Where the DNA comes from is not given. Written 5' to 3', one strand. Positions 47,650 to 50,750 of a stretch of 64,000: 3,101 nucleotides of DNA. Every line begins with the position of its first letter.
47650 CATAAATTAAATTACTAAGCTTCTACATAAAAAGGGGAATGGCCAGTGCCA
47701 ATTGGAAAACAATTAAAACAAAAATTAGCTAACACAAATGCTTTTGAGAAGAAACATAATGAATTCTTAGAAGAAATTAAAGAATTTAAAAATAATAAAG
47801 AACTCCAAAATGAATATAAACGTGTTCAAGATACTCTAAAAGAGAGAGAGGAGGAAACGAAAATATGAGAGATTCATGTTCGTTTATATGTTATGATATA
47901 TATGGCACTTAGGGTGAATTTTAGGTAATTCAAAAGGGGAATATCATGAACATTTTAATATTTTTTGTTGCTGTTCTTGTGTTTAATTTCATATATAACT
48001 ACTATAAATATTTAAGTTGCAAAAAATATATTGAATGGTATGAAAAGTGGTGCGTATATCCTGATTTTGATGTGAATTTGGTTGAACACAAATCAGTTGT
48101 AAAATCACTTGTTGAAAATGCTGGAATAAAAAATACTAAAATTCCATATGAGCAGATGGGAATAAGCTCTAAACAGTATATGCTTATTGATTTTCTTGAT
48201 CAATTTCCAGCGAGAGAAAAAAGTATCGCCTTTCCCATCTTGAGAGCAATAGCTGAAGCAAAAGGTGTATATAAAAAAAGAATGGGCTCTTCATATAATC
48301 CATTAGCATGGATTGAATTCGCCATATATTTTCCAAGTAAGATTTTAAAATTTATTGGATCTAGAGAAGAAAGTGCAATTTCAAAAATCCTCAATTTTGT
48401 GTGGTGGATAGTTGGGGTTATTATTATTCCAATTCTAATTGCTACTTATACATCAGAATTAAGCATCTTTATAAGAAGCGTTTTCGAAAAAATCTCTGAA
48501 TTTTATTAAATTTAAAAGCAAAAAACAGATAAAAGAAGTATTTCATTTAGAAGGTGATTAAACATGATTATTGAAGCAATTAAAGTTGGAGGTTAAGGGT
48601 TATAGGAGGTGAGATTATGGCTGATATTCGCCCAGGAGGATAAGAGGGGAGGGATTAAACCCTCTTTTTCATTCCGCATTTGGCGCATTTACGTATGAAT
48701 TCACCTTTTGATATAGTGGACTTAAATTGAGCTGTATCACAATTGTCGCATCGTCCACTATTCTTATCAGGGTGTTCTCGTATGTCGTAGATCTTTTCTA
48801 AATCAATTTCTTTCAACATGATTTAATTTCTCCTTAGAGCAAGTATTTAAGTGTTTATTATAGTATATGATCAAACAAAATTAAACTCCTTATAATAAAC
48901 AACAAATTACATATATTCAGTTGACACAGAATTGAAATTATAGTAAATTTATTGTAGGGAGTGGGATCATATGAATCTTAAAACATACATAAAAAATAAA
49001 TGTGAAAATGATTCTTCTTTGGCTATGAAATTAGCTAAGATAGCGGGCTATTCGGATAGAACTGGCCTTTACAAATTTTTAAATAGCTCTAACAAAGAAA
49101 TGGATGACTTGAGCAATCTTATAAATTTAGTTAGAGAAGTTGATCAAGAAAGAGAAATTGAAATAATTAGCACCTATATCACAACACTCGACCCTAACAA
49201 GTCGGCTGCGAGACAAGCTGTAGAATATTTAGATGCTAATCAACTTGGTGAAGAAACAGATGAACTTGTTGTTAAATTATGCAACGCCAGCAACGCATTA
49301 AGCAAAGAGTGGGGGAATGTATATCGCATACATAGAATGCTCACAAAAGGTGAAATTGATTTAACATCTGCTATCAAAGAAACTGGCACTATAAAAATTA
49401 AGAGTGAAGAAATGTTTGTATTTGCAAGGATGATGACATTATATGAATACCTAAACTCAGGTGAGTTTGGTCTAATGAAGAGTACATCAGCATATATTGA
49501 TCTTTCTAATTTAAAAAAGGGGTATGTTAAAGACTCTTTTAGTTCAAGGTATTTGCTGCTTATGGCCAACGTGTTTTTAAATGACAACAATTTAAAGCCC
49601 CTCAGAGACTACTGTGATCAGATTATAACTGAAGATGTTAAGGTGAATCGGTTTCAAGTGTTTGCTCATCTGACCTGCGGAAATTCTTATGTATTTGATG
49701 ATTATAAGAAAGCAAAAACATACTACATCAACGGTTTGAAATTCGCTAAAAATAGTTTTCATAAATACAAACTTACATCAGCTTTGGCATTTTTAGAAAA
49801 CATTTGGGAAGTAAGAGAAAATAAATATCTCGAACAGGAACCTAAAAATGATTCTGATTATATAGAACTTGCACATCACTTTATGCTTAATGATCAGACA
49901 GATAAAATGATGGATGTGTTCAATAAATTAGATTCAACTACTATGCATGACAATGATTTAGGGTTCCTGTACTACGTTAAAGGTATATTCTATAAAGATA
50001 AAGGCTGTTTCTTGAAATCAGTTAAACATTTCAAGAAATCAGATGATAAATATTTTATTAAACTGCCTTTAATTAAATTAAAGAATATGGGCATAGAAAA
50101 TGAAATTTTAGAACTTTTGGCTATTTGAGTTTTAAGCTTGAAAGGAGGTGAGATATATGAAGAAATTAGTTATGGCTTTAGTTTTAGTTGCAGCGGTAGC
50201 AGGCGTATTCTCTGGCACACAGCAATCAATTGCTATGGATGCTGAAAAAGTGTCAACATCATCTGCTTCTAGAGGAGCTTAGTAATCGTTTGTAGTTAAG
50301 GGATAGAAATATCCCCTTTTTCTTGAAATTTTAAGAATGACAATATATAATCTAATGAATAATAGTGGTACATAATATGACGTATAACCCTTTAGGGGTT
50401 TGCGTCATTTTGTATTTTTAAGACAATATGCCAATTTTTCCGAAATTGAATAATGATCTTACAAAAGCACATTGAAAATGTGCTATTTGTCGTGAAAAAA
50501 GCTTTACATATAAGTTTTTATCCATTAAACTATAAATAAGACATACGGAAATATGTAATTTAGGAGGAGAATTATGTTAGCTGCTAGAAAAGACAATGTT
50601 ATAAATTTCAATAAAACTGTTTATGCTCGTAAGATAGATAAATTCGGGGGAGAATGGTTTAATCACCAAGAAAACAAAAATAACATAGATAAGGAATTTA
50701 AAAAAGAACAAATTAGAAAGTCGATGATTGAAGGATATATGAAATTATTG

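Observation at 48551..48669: Two tandem mini-ORFs upstream of aimR encoding leaderless arbitrium-like peptides (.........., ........)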

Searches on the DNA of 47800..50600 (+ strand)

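Call 3: search_dna_similar(query=window:48400-49000:+, collection=phages, mode=distant, max_rows=40)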
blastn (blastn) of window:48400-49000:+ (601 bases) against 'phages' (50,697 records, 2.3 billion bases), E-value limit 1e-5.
No match.

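Call 4: search_rna_families(source=window, start=47800, end=50600, threshold=evalue, max_evalue=1)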
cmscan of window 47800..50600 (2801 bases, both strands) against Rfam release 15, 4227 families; matches with E-value up to 1: 2.
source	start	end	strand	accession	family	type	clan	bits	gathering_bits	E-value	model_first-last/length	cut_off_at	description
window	50400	50510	+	RF01858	RsaF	Gene; sRNA;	-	27.2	60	0.018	1-119/119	no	RNA Staph. aureus F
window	49681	49728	-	RF02060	STnc410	Gene; sRNA;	-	19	50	0.46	1-158/158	no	Enterobacterial sRNA STnc410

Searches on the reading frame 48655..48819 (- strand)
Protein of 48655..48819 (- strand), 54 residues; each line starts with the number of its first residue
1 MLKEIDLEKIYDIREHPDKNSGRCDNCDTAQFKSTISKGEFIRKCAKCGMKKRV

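Call 7: search_protein_families(library=pfam, proteins=[window:48655-48819:-], max_evalue=0.01)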
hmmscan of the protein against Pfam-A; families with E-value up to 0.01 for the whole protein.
window:48655-48819:- (54 aa): 0 families

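Call 9: search_dna_similar(query=window:48655-48819:-, collection=phages, mode=protein, max_rows=40, max_evalue=0.01)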
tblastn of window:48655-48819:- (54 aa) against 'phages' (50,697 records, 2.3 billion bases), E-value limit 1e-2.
Records with a match: 29; places in all: 29; records where one place covers at least 80% of the query: 29.
Best place of each record, by identity: <60% 29.
By first word of the organism name: Bacillus 28; Microcystis 1.
By host as written in the record: Bacillus subtilis BEST7003 9; Bacillus subtilis 6; Bacillus subtilis subsp. subtilis str. 168 5; Bacillus subtilis Delta6 3; Bacillus cereus 2; Microcystis aeruginosa FACHB-942 1; Bacillus australimaris strain KR4M-27 1; Bacillus subtilis str. 168 1; and 1 more.
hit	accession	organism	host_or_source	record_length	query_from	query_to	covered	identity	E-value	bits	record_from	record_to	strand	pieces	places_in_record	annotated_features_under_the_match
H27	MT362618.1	Microcystis phage MaeS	Microcystis aeruginosa FACHB-942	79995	4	54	94%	58.8%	5e-15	72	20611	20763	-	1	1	hypothetical protein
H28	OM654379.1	Bacillus phage vB_BauS_KLEB27-1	Bacillus australimaris strain KR4M-27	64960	4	54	94%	56.9%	2e-14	70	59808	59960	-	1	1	hypothetical protein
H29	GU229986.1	Bacillus phage 250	Bacillus cereus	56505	3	54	96%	53.8%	6e-12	63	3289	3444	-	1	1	none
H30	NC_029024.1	Bacillus phage 250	Bacillus cereus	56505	3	54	96%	53.8%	6e-12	63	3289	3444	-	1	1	none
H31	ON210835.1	Bacillus phage 268TH002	Bacillus subtilis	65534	3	52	93%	50.0%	3e-10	58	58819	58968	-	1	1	88: hypothetical protein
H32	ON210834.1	Bacillus phage 268TH007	Bacillus subtilis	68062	3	52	93%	50.0%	3e-10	58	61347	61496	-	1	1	92: hypothetical protein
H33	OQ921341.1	Bacillus phage SPbetaL1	Bacillus subtilis BEST7003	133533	6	54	91%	51.0%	7e-12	63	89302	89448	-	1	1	none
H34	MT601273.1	Bacillus phage vB_BsuS-Goe12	Bacillus subtilis Delta6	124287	6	54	91%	51.0%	2e-11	62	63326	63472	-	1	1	none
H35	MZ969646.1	Bacillus phage BUCT082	Bacillus subtilis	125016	6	54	91%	51.0%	2e-11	62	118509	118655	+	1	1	hypothetical protein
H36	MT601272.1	Bacillus phage vB_BsuS-Goe11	Bacillus subtilis Delta6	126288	6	54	91%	51.0%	2e-11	62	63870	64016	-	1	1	none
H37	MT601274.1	Bacillus phage vB_BsuS-Goe13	Bacillus subtilis Delta6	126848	6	54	91%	51.0%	2e-11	62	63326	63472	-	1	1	none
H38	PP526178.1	Bacillus phage phi3T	Bacillus subtilis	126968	6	54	91%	51.0%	2e-11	62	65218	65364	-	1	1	record has no annotation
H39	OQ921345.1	Bacillus phage SPbetaL5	Bacillus subtilis BEST7003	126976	6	54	91%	51.0%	2e-11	62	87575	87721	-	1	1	none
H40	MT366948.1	Bacillus phage Hyb3phi3Ts-SPbeta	Bacillus subtilis subsp. subtilis str. ...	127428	6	54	91%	51.0%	2e-11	62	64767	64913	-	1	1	none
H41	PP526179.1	Bacillus phage phi3T-SPBeta hybrid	Bacillus subtilis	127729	6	54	91%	51.0%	2e-11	62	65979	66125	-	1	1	record has no annotation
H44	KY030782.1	Bacillus phage phi3T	Bacillus subtilis str. 168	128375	6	54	91%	51.0%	2e-11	62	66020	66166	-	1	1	hypothetical protein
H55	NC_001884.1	Bacillus phage SPBc2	Bacillus subtilis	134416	6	54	91%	51.0%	2e-11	62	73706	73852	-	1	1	stem_loop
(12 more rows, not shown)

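Call 10: get_annotated_region(hit=H55, flank=4500)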
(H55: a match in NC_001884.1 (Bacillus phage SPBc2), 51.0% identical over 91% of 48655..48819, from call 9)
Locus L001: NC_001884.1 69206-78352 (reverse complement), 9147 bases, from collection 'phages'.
description: Bacillus phage SPBc2, complete genome.
organism: Bacillus phage SPBc2 (NCBI taxid 2932878)
taxonomy: Viruses; Duplodnaviria; Heunggongvirae; Uroviricota; Caudoviricetes; Spbetavirus; Spbetavirus SPbeta
host: Bacillus subtilis; source: -; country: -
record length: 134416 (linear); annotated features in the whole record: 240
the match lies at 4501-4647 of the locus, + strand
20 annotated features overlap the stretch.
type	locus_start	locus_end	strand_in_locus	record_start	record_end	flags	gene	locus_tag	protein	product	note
CDS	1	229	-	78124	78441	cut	yopN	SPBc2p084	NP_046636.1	hypothetical protein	-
CDS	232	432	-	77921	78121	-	yopM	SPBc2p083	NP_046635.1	hypothetical protein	-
misc_feature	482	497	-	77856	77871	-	-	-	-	-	palindrome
stem_loop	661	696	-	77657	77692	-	-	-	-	-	-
CDS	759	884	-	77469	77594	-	yopL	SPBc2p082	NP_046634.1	lysogeny pheromone peptide AimP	-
CDS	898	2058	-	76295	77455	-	yopK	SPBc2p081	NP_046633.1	transcriptional regulator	-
stem_loop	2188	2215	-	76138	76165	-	-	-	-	-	-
CDS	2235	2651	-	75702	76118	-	yopJ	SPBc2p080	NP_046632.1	hypothetical protein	-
CDS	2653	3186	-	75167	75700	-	yopI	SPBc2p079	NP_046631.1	hypothetical protein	-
CDS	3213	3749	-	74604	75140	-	yopH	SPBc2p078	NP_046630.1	superinfection exclusion B family protein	-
CDS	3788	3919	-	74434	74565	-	yopG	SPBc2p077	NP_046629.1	hypothetical protein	-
CDS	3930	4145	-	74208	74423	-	yopF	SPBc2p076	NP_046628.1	hypothetical protein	-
CDS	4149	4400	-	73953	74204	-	yopE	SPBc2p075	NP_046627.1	hypothetical protein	-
stem_loop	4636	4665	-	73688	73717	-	-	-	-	-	-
CDS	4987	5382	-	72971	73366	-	yopD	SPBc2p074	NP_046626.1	UPF0715 family protein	similar to Bacillus subtilis YwlA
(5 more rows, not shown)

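Call 11: get_annotated_region(hit=H44, flank=4500)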
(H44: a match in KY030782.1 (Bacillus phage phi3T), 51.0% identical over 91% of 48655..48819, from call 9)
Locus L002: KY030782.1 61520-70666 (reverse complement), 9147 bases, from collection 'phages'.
description: Bacillus phage phi3T, complete genome.
organism: Bacillus phage phi3T (NCBI taxid 10736)
taxonomy: Viruses; Duplodnaviria; Heunggongvirae; Uroviricota; Caudoviricetes; Spbetavirus
host: Bacillus subtilis str. 168; source: -; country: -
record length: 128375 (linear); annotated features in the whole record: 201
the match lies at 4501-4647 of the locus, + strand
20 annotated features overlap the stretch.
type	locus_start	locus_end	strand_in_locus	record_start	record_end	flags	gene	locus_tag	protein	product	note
CDS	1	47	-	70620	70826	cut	-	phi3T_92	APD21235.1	hypothetical protein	phi3T_92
CDS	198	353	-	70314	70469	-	-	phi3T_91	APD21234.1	arbitrium putative lysogeny regulator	phi3T_91; similar to SPbeta: NP_046711.1_159|yosL|hypothetical_protein; AimX, arbitrium putative lysogeny regulator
CDS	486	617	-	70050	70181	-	-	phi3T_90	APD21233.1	arbitrium peptide precursor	phi3T_90; AimP, arbitrium peptide precursor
CDS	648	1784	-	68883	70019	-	-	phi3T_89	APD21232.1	arbitrium communication peptide receptor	phi3T_89; similar to SPbeta: NP_046633.1_81|yopK|hypothetical_protein; AimR, arbitrium communication peptide receptor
CDS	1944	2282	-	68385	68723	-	-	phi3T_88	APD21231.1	hypothetical protein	phi3T_88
CDS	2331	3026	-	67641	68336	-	-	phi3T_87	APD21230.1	hypothetical protein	phi3T_87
CDS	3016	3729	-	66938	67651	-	-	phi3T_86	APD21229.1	hypothetical protein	phi3T_86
CDS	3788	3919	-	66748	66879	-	-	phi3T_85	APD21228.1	hypothetical protein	phi3T_85; similar to SPbeta: NP_046629.1_77|yopG|hypothetical_protein, eval 5E-26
CDS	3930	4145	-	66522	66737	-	-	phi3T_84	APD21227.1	hypothetical protein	phi3T_84; similar to SPbeta: NP_046628.1_76|yopF|hypothetical_protein, eval 3E-47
CDS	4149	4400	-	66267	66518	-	-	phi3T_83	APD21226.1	hypothetical protein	phi3T_83; similar to SPbeta: NP_046627.1_75|yopE|hypothetical_protein, eval 3E-57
CDS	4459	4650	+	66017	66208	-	-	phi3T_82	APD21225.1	hypothetical protein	phi3T_82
CDS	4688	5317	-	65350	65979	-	-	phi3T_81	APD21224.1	hypothetical protein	phi3T_81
CDS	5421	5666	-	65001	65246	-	-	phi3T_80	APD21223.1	hypothetical protein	phi3T_80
CDS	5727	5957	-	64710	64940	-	-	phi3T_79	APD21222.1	hypothetical protein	phi3T_79; similar to SPbeta: NP_046624.1_72|yopB|hypothetical_protein, eval 3E-47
CDS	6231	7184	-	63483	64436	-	-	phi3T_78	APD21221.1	hypothetical protein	phi3T_78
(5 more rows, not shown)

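Call 20: find_related_loci(query=window:48655-48819:-, collection=viral_contigs, flank=2500)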
Query window:48655-48819:- (54 aa) in viral_contigs; peptide patterns used: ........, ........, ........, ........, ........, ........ (x = any residue, [..] = any of these).
5 stretches matched a pattern; 4 encode a relative of the query (tblastn E <= 1e-3); 4 distinct loci.
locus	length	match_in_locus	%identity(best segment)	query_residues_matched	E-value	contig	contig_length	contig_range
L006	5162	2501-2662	98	1-54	1e-33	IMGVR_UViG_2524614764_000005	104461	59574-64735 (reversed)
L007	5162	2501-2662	94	1-54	1e-32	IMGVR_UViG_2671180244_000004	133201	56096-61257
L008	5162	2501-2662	93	1-54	5e-32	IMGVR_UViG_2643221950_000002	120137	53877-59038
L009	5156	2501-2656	63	3-54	6e-21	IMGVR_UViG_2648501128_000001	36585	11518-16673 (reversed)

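Call 27: find_homologous_proteins(query=window:48655-48819:-, max_evalue=0.00001)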
Query window:48655-48819:- (54 aa): 4 proteins with E <= 0.00001 among 4 candidates.
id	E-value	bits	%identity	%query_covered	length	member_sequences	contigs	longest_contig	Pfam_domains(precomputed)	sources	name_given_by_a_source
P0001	2.2e-28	114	96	100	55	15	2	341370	PF26372.1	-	-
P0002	3.5e-27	110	94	100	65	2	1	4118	PF26372.1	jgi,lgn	-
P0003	4.6e-27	109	93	100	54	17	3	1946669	PF26372.1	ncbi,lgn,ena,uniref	ncbi:hypothetical protein [Bacillus altitudinis]|uniref:hypothetical protein n=1 Tax=Bacillus altitu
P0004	1.2e-26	108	94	96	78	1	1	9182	PF26372.1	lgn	-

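Call 28: find_encoding_contigs(protein=P0001, flank=1500, max_places=10)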
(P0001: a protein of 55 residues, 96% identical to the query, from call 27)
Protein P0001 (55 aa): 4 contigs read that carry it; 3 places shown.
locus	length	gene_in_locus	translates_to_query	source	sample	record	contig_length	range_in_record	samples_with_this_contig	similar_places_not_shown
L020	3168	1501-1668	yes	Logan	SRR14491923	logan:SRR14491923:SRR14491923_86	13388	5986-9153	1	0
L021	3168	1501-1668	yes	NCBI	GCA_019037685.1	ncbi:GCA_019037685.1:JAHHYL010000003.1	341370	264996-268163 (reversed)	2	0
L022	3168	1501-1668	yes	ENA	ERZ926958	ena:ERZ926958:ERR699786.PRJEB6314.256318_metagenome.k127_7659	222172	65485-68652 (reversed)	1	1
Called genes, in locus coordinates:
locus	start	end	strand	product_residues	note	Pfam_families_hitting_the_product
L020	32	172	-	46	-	-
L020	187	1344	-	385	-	PF22871:AimR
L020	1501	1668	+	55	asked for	PF26372:DUF8096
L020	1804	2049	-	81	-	-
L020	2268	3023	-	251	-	PF00106:adh_short, PF08659:KR, PF13561:adh_short_C2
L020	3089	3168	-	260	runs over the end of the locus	PF00376:MerR (faint), PF13411:MerR_1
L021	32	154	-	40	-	-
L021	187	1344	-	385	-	PF22871:AimR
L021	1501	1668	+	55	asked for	PF26372:DUF8096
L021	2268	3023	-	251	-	PF00106:adh_short, PF08659:KR, PF13561:adh_short_C2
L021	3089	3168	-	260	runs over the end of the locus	PF00376:MerR (faint), PF13411:MerR_1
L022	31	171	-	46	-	-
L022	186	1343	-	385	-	PF22871:AimR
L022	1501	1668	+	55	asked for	PF26372:DUF8096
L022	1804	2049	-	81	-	-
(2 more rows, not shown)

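Call 29: find_encoding_contigs(protein=P0003, flank=1500, max_places=10)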
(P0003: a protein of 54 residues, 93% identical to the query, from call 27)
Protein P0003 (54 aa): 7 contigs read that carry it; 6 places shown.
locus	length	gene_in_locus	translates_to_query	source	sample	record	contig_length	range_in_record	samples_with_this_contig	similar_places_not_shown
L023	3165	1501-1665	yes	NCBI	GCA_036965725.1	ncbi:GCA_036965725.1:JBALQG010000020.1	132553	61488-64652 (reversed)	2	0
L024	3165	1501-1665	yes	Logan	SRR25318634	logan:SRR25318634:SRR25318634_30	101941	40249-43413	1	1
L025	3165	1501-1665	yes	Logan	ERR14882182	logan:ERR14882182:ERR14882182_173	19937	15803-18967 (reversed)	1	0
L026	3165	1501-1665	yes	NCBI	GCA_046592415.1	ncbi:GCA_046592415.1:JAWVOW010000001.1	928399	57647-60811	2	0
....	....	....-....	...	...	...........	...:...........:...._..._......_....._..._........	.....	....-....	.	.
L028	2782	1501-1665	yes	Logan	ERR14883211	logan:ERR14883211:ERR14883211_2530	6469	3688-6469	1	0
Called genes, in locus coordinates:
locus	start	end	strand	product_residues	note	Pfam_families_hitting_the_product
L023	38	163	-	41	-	PF26811:YopL_AimP (weak)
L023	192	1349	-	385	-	PF22871:AimR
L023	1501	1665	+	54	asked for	PF26372:DUF8096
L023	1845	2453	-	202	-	-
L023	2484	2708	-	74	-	-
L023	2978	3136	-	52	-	-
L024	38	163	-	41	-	PF26811:YopL_AimP (weak)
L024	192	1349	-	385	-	PF22871:AimR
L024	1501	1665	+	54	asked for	PF26372:DUF8096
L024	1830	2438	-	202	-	-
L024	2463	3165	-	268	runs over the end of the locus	-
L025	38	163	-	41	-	PF26811:YopL_AimP (weak)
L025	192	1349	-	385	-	PF22871:AimR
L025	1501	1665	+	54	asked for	PF26372:DUF8096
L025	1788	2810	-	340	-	PF16289:PIN_12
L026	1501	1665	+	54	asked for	PF26372:DUF8096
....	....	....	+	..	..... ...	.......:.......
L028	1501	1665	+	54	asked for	PF26372:DUF8096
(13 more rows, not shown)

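Call 30: find_encoding_contigs(protein=P0002, flank=1500, max_places=10)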
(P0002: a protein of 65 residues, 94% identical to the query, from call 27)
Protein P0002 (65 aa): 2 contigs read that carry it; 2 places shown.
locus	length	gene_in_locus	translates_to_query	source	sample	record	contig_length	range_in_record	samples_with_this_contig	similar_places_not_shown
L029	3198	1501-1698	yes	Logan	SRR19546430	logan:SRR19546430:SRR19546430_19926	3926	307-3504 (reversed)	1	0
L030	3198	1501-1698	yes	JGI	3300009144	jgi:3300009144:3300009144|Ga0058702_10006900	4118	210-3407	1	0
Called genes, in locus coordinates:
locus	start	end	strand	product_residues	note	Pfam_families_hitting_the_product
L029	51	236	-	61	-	-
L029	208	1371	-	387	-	PF22871:AimR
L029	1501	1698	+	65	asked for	PF26372:DUF8096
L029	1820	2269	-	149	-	-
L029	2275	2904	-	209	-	-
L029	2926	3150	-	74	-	-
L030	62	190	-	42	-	-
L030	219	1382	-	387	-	PF22871:AimR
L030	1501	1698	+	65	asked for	PF26372:DUF8096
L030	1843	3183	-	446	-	PF08808:RES (weak)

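Call 31: find_encoding_contigs(protein=P0004, flank=1500, max_places=10)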
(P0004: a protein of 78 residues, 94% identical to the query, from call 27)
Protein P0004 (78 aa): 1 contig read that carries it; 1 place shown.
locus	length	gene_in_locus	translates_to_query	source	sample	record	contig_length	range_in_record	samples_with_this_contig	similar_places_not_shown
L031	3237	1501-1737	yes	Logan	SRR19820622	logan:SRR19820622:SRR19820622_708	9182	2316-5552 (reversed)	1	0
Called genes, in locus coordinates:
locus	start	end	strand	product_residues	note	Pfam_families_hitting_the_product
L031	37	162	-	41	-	PF26811:YopL_AimP (weak)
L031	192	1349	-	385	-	PF22871:AimR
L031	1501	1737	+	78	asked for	PF26372:DUF8096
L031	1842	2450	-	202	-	-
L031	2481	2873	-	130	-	-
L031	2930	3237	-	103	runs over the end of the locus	-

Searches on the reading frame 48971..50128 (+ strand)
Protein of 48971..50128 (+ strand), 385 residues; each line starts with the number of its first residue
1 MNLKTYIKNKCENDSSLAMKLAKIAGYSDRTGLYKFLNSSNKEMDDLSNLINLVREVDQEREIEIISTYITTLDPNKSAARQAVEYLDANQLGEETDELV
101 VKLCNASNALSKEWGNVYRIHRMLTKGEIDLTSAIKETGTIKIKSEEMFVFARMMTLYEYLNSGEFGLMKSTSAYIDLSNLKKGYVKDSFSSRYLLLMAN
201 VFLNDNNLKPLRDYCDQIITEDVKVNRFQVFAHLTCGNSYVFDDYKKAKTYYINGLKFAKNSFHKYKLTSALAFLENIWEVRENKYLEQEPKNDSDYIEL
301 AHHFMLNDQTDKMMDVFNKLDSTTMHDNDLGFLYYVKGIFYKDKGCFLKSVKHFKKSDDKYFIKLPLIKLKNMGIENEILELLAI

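Call 7: search_protein_families(library=pfam, proteins=[window:48971-50128:+], max_evalue=0.01)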
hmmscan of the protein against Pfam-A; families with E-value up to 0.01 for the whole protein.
window:48971-50128:+ (385 aa): 1 family
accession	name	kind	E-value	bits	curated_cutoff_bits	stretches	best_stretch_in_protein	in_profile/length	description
PF22871.2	AimR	-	6.2e-80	269.1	26.7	1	62-371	1-308/309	AimR transcriptional regulator-like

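Call 8: search_dna_similar(query=window:48971-50128:+, collection=phages, mode=protein, max_rows=40)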
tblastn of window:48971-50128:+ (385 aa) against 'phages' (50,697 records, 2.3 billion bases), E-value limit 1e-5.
Records with a match: 26; places in all: 26; records where one place covers at least 80% of the query: 26.
Best place of each record, by identity: <60% 26.
By first word of the organism name: Bacillus 26.
By host as written in the record: Bacillus subtilis BEST7003 9; Bacillus subtilis 5; Bacillus subtilis subsp. subtilis str. 168 5; Bacillus subtilis Delta6 3; Bacillus thuringiensis VKM B-83 2; Bacillus subtilis str. 168 1; - 1.
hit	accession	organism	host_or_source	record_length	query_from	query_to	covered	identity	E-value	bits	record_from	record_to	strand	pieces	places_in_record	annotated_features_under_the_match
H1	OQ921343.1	Bacillus phage SPbetaL3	Bacillus subtilis BEST7003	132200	1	376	98%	47.0%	7e-105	344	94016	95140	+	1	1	hypothetical protein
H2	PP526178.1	Bacillus phage phi3T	Bacillus subtilis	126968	1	385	100%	45.6%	7e-105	344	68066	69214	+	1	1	record has no annotation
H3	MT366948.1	Bacillus phage Hyb3phi3Ts-SPbeta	Bacillus subtilis subsp. subtilis str. ...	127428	1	385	100%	45.6%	7e-105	344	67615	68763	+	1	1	arbitrium communication peptide receptor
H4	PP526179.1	Bacillus phage phi3T-SPBeta hybrid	Bacillus subtilis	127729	1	385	100%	45.6%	7e-105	344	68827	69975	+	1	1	record has no annotation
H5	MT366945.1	Bacillus phage phi3Ts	Bacillus subtilis subsp. subtilis str. ...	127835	1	385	100%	45.6%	7e-105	344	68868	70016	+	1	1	hypothetical protein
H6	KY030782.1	Bacillus phage phi3T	Bacillus subtilis str. 168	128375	1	385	100%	45.6%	7e-105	344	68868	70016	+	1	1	arbitrium communication peptide receptor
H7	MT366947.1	Bacillus phage Hyb2phi3Ts-SPbeta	Bacillus subtilis subsp. subtilis str. ...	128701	1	385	100%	45.6%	7e-105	344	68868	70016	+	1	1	arbitrium communication peptide receptor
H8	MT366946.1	Bacillus phage Hyb1phi3Ts-SPbeta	Bacillus subtilis subsp. subtilis str. ...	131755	1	385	100%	45.6%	7e-105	344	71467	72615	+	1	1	arbitrium communication peptide receptor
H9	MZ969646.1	Bacillus phage BUCT082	Bacillus subtilis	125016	1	385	100%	45.1%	6e-105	345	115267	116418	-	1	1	AimR family lysis-lysogeny pheromone receptor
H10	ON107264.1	Bacillus phage BUCT083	Bacillus subtilis subsp. subtilis str. ...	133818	1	385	100%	45.1%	1e-103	341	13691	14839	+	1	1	AimR family lysis-lysogeny pheromone receptor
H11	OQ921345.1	Bacillus phage SPbetaL5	Bacillus subtilis BEST7003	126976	1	385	97%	45.2%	4e-84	336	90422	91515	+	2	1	hypothetical protein (x2)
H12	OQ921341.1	Bacillus phage SPbetaL1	Bacillus subtilis BEST7003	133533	3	385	99%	38.9%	5e-78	267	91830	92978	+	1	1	hypothetical protein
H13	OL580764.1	Bacillus phage vB_BsuS-Goe14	Bacillus subtilis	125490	3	385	99%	38.3%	1e-76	263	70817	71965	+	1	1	aimR: arbitrium transcription regulator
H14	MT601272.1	Bacillus phage vB_BsuS-Goe11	Bacillus subtilis Delta6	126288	3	385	99%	38.3%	1e-76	263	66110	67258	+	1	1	aimR: arbitrium receptor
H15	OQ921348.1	Bacillus phage SPbetaL8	Bacillus subtilis BEST7003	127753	3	385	99%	38.3%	1e-76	263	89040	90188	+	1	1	hypothetical protein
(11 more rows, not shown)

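Call 12: find_related_loci(query=window:48971-50128:+, collection=viral_contigs, flank=3000)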
Query window:48971-50128:+ (385 aa) in viral_contigs; peptide patterns used: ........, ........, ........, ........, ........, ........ (x = any residue, [..] = any of these).
8 stretches matched a pattern; 2 encode a relative of the query (tblastn E <= 1e-3); 2 distinct loci.
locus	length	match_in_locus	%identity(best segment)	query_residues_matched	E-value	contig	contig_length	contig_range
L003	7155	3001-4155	98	1-385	0e+0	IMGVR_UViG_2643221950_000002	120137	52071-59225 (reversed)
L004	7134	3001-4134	92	1-378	0e+0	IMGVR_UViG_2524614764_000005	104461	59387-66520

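Call 13: find_related_loci(query=window:48971-50128:+, collection=genome_contigs, flank=3000)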
Query window:48971-50128:+ (385 aa) in genome_contigs; peptide patterns used: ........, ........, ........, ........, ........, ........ (x = any residue, [..] = any of these).
40 stretches matched a pattern; 2 encode a relative of the query (tblastn E <= 1e-3); 1 distinct loci.
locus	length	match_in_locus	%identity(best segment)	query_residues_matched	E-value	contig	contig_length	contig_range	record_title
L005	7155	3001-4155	85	1-385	0e+0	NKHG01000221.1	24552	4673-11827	Bacillus pumilus strain 36R_ATNSAL contig00187, whole genome shotgun sequence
